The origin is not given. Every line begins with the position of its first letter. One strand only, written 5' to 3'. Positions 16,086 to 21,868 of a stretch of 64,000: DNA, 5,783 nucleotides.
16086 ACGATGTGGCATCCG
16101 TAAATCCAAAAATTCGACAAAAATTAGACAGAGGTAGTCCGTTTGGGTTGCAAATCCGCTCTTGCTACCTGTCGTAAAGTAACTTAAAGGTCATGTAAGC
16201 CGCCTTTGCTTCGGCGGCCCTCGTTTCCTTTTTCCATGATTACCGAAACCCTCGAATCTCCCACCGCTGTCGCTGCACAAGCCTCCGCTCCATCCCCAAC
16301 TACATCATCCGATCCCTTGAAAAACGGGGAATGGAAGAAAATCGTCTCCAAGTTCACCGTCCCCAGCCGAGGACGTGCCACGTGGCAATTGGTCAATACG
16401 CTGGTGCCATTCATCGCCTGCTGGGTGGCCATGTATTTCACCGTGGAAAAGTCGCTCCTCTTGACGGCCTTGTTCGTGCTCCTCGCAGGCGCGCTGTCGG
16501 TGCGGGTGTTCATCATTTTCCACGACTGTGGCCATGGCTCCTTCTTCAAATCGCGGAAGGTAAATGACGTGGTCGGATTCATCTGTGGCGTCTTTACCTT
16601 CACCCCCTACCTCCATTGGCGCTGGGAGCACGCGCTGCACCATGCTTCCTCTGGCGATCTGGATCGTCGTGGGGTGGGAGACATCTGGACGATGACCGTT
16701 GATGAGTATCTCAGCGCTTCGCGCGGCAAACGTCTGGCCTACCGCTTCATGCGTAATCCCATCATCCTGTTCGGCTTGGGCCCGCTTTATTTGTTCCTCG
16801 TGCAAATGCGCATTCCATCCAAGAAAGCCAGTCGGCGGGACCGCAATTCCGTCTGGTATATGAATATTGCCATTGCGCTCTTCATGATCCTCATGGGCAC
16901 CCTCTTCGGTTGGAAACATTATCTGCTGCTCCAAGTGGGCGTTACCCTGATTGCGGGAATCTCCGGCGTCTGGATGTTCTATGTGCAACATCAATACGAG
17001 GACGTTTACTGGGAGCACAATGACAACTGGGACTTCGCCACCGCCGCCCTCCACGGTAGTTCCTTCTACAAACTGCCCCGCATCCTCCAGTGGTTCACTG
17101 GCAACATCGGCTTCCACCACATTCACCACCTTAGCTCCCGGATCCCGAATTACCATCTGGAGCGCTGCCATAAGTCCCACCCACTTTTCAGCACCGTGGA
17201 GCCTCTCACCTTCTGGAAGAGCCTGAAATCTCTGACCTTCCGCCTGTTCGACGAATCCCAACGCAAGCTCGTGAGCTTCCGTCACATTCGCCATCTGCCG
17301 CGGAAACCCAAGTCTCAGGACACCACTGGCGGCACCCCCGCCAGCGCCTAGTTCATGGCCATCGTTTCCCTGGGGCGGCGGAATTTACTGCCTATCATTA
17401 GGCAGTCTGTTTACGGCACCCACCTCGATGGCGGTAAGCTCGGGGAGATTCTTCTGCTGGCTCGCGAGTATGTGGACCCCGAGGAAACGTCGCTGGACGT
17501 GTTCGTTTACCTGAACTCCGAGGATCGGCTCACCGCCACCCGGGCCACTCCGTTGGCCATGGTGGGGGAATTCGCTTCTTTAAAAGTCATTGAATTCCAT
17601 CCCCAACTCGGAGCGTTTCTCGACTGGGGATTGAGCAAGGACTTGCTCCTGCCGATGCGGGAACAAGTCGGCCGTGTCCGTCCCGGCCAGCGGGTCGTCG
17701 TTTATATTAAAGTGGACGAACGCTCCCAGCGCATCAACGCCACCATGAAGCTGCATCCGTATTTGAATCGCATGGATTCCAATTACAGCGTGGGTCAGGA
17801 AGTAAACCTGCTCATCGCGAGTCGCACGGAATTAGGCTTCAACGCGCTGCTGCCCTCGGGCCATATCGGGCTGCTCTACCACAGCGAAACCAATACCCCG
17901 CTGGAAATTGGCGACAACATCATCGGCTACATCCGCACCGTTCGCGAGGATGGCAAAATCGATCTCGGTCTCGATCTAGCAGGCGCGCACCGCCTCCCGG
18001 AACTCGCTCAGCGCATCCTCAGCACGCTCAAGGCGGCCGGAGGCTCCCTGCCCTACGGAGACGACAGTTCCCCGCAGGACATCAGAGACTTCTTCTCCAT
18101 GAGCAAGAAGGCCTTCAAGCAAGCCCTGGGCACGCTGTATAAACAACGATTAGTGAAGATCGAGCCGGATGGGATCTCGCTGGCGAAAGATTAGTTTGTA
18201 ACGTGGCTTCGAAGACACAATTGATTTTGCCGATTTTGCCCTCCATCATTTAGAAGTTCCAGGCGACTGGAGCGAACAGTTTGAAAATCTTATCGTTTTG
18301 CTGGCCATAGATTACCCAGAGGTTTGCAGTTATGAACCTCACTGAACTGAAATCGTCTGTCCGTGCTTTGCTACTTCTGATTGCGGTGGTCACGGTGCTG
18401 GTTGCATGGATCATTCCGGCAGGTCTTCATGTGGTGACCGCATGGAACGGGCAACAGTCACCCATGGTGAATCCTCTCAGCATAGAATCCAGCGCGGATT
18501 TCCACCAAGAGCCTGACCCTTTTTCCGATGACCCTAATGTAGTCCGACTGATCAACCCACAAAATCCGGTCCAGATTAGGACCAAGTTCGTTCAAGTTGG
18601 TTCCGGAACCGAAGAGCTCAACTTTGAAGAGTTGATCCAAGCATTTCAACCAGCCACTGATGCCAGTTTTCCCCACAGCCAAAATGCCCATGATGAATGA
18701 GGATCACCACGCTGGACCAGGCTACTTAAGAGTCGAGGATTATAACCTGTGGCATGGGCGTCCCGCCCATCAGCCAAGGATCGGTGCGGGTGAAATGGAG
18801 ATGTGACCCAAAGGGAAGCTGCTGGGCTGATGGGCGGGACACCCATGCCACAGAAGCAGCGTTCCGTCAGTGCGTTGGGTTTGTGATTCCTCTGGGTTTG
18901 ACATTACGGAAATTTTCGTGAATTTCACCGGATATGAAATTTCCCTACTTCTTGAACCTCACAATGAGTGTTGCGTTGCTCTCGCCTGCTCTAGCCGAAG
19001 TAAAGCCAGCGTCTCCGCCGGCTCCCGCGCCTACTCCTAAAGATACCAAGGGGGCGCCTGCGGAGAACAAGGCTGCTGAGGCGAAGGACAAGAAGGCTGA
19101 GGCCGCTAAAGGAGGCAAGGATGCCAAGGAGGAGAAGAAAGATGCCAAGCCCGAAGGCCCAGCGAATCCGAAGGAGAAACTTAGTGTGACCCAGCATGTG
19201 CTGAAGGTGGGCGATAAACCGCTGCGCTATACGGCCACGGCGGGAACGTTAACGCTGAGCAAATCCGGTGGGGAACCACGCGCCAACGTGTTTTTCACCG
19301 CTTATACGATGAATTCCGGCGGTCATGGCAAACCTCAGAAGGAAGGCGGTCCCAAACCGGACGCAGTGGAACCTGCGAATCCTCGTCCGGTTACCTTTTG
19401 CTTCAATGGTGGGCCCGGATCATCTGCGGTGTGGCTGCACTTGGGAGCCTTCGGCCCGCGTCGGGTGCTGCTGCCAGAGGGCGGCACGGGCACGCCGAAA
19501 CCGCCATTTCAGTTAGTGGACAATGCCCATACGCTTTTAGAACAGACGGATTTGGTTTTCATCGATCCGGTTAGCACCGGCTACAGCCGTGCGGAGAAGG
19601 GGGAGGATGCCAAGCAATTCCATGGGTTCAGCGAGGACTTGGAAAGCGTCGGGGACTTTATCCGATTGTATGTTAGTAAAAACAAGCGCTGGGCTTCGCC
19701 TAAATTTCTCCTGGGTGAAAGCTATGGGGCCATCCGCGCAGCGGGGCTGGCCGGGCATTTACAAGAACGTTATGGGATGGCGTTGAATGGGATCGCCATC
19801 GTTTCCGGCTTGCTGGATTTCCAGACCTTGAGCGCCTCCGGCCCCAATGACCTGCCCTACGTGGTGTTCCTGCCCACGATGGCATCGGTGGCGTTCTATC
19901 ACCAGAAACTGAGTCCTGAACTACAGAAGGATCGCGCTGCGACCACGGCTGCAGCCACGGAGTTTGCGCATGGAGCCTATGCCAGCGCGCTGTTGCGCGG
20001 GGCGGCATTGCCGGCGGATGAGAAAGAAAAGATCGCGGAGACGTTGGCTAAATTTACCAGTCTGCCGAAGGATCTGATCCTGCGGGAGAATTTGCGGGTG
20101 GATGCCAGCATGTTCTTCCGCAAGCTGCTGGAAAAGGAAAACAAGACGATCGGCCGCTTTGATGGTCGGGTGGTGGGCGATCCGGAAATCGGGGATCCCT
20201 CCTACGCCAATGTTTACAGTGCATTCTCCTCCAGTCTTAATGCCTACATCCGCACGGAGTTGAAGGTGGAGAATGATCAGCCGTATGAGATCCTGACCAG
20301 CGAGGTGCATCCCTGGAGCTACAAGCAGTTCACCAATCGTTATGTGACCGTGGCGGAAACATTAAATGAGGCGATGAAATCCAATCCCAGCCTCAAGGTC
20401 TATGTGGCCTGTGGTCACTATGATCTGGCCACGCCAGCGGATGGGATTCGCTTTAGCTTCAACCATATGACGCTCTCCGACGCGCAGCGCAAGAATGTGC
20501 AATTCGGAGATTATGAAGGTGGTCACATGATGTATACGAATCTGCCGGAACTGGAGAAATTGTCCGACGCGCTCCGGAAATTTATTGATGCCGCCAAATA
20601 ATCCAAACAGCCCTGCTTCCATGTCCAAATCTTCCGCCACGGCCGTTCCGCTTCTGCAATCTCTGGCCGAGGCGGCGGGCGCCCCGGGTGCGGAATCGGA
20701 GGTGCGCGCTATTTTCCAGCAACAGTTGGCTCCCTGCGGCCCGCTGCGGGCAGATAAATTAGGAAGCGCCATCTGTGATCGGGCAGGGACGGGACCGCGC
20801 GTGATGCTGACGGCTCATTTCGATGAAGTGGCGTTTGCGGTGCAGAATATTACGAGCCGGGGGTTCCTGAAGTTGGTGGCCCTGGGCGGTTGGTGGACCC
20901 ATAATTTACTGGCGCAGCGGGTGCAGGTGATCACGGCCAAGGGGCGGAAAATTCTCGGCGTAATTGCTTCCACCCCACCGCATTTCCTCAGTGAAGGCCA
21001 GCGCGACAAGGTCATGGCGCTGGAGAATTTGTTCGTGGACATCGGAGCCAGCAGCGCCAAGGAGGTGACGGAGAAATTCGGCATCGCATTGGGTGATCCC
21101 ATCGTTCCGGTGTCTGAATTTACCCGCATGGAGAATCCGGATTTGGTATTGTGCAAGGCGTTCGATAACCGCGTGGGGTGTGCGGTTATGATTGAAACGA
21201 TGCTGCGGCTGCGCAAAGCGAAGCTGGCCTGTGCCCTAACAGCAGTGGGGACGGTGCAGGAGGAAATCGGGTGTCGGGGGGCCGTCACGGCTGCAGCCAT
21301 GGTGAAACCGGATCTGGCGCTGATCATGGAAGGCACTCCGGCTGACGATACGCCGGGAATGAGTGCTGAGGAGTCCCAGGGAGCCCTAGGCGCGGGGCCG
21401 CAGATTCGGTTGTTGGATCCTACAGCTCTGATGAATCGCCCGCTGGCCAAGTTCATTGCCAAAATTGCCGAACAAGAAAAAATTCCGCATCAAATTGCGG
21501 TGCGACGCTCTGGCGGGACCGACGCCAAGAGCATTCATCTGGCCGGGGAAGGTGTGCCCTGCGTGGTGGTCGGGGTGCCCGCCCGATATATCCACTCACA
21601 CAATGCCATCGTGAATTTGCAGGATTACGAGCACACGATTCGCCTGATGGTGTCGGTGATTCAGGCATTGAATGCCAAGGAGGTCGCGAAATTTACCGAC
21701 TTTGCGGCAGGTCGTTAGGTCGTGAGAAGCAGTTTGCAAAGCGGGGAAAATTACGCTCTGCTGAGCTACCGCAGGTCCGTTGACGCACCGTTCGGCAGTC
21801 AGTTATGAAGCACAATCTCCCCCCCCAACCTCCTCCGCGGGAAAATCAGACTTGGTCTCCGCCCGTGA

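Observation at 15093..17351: AdoCbl photoreceptor-type regulator (CarH/LitR) divergent from a membrane fatty-acid desaturase, with tandem 11-bp direct repeats between them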

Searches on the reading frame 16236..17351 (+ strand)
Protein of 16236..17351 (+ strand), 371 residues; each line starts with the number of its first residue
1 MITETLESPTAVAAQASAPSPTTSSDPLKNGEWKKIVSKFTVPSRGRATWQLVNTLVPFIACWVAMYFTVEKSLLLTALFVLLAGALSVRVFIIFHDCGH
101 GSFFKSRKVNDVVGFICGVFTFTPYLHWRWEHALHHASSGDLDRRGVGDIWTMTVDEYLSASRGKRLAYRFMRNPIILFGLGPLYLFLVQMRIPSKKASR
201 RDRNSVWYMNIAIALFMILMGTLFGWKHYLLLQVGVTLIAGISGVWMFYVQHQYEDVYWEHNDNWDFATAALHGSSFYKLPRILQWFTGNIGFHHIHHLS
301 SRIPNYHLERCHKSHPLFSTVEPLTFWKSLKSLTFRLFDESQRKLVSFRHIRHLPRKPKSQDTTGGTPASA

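Call 5: search_protein_families(library=pfam, proteins=[window:16236-17351:+], max_evalue=0.01)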
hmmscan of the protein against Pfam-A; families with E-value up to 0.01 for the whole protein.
window:16236-17351:+ (371 aa): 1 family
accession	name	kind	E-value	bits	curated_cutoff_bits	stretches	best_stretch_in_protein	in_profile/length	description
PF00487.30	FA_desaturase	-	5.8e-31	108.6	29.7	1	77-313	6-236/253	Fatty acid desaturase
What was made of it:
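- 16236..17351 (+): Membrane acyl-lipid desaturase, 371 aa, with three His boxes, of Bacillus Des (Delta5) type. Pfam FA_desaturase E 6e-31 (call 5).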

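Call 6: search_protein_families(library=ncbifam, proteins=[window:16236-17351:+], max_evalue=0.01)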
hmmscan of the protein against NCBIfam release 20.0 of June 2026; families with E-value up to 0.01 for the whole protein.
window:16236-17351:+ (371 aa): 2 families
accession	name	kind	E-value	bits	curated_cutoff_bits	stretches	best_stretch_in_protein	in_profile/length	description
NF052548.1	FAdesatDesABac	equivalog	1.7e-129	431.7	500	1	32-350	9-327/328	Delta(5) desaturase DesA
NF041365.1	GntB_guanitoxin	equivalog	7e-10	38.8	380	1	58-313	31-276/308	guanitoxin biosynthesis L-arginine gamma (S) hydroxylase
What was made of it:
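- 16236..17351 (+): NCBIfam Delta(5) desaturase DesA 432 bits, E 2e-129, over 319 of 328 profile positions, below the 500-bit cutoff (call 6).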

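Call 43: find_related_loci(query=window:16236-17351:+, collection=metagenome_contigs, flank=3500)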
Query window:16236-17351:+ (371 aa) in metagenome_contigs; peptide patterns used: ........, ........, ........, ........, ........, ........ (x = any residue, [..] = any of these).
311 stretches matched a pattern; 220 encode a relative of the query (tblastn E <= 1e-3); the best 80 are kept; 80 distinct loci.
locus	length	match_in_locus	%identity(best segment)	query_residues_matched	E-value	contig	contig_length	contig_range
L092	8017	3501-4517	63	10-351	3e-148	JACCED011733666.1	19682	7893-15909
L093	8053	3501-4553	58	18-361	5e-143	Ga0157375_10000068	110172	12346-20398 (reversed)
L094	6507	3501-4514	62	17-352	9e-143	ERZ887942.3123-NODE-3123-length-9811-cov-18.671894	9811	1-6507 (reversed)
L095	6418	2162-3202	60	11-356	3e-142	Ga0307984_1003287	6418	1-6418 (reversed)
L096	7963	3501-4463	61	32-352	1e-141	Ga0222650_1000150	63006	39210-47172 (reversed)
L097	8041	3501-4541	59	11-356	1e-141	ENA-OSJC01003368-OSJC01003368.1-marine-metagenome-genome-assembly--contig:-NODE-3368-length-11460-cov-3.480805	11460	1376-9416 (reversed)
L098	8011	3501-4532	60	2-348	2e-141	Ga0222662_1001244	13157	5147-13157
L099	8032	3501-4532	60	2-348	2e-141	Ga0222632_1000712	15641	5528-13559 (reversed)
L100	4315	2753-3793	59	11-356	2e-144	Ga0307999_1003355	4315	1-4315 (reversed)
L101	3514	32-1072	58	22-366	5e-146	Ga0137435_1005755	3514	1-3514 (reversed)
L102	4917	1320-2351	60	19-362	7e-142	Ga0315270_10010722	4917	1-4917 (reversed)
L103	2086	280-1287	59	23-359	1e-149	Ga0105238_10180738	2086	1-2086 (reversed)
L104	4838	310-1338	60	11-352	2e-139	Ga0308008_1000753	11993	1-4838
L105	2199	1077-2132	59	6-352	9e-148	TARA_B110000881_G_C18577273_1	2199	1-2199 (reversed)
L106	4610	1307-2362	59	6-352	1e-140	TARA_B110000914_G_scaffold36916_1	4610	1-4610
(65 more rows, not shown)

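Call 61: search_protein_families(library=pfam, alignment_id=A4, max_evalue=0.00001)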
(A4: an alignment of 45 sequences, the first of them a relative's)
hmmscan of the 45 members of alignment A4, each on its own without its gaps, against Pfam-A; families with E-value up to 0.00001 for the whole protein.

A. member 1, L092:1929-3332:- (467 aa): 1 family
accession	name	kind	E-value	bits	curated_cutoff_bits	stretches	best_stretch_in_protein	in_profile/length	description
PF04734.18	Ceramidase_alk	-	3.4e-09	36.3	32.1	1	85-229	12-159/509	Neutral/alkaline non-lysosomal ceramidase, N-terminal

B. families by the number of members that match (of 45 scanned): 37 families (the first 25 are shown)
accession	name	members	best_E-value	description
PF04397.21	LytTR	6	1e-19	LytTr DNA-binding domain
PF13517.12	FG-GAP_3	2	9.8e-56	FG-GAP-like repeat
PF01839.29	FG-GAP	2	5.3e-32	FG-GAP repeat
PF12256.14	TcdB_toxin_midN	2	6.5e-07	Insecticide toxin TcdB middle/N-terminal region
PF04371.20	PAD_porph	1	9.4e-113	Porphyromonas-type peptidyl-arginine deiminase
PF10609.15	ParA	1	7.6e-90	NUBPL iron-transfer P-loop NTPase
PF00365.25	PFK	1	6.9e-71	Phosphofructokinase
PF07631.16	PSD4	1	4.9e-40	Protein of unknown function (DUF1592)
PF22091.2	DUF6941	1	6.1e-37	Family of unknown function (DUF6941)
PF14622.11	Ribonucleas_3_3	1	7.8e-36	Ribonuclease-III-like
PF07690.21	MFS_1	1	2.4e-35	Major Facilitator Superfamily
PF02548.21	Pantoate_transf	1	2.4e-34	Ketopantoate hydroxymethyltransferase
PF10672.15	Methyltrans_SAM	1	1.2e-33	S-adenosylmethionine-dependent methyltransferase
PF07627.16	PSCyt3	1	1.1e-31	Protein of unknown function (DUF1588)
PF05198.21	IF3_N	1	9.8e-30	Translation initiation factor IF-3, N-terminal domain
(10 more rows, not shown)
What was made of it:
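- Tried and rejected: Their upstream genes are heterogeneous, with 6 LytTR regulators (call 61).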

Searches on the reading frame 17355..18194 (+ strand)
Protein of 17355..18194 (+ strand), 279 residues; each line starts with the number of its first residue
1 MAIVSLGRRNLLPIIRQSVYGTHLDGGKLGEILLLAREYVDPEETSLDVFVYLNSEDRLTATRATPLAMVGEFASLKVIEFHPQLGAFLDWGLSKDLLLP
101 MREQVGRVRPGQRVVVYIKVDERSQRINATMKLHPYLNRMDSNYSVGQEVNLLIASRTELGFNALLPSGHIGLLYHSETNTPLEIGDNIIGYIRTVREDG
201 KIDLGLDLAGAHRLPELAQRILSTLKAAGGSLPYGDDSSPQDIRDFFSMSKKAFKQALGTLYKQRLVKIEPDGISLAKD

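Call 5: search_protein_families(library=pfam, proteins=[window:17355-18194:+], max_evalue=0.01)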
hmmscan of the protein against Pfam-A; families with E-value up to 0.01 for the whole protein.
window:17355-18194:+ (279 aa): 3 families
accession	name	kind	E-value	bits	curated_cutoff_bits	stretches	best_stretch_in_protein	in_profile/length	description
PF17783.7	CvfB_WH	-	7.5e-24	83.7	22.9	1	219-276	1-58/58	CvfB-like winged helix domain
PF13509.12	S1_2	-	1.8e-16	60.4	21.8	2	6-62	1-59/61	S1 domain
PF21191.3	CvfB_1st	-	0.0047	17.2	27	0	76-123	4-56/62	CvfB first S1-like domain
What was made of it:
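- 17355..18194 (+): CvfB-like S1 and winged-helix RNA-binding protein, 279 aa, apparently co-transcribed with the desaturase. Pfam S1_2 and CvfB_WH (call 5).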

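Call 6: search_protein_families(library=ncbifam, proteins=[window:17355-18194:+], max_evalue=0.01)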
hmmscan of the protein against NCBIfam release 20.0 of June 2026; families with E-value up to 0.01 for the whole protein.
window:17355-18194:+ (279 aa): 0 families

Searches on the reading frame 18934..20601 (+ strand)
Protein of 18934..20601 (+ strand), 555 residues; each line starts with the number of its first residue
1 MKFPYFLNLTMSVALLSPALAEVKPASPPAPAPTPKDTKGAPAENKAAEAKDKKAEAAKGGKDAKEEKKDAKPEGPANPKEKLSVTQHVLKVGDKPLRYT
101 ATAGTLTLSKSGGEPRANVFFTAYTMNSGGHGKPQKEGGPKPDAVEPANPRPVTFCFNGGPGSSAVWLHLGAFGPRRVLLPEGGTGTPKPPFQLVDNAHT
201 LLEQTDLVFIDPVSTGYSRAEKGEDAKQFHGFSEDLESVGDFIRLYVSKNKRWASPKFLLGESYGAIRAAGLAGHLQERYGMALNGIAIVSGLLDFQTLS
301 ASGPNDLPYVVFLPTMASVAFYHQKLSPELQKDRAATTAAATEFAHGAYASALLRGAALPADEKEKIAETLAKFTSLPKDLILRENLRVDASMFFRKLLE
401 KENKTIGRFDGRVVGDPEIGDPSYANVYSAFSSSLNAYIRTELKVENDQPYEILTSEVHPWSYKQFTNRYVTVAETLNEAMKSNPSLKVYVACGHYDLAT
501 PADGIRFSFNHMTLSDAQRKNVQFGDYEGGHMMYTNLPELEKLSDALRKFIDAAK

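Call 5: search_protein_families(library=pfam, proteins=[window:18934-20601:+], max_evalue=0.01)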
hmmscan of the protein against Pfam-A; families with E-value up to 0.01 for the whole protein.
window:18934-20601:+ (555 aa): 2 families
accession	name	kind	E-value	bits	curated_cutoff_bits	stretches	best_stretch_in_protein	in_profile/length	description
PF00450.28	Peptidase_S10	-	6.6e-13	49.3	21.9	1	149-522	38-370/420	Serine carboxypeptidase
PF12146.15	Hydrolase_4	-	0.0082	15.9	27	0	209-300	36-117/239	Serine aminopeptidase, S33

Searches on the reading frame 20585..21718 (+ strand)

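Call 46: search_protein_families(library=pfam, proteins=[window:20585-21718:+], max_evalue=0.0001)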
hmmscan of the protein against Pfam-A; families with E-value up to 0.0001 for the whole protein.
window:20585-21718:+ (377 aa): 2 families
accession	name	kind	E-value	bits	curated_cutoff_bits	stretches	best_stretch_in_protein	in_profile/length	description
PF05343.19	Peptidase_M42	-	5.7e-94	314.9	23.2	1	60-354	1-292/292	M42 glutamyl aminopeptidase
PF01546.33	Peptidase_M20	-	2.7e-11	44.2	24.6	1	190-360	31-205/206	Peptidase family M20/M25/M40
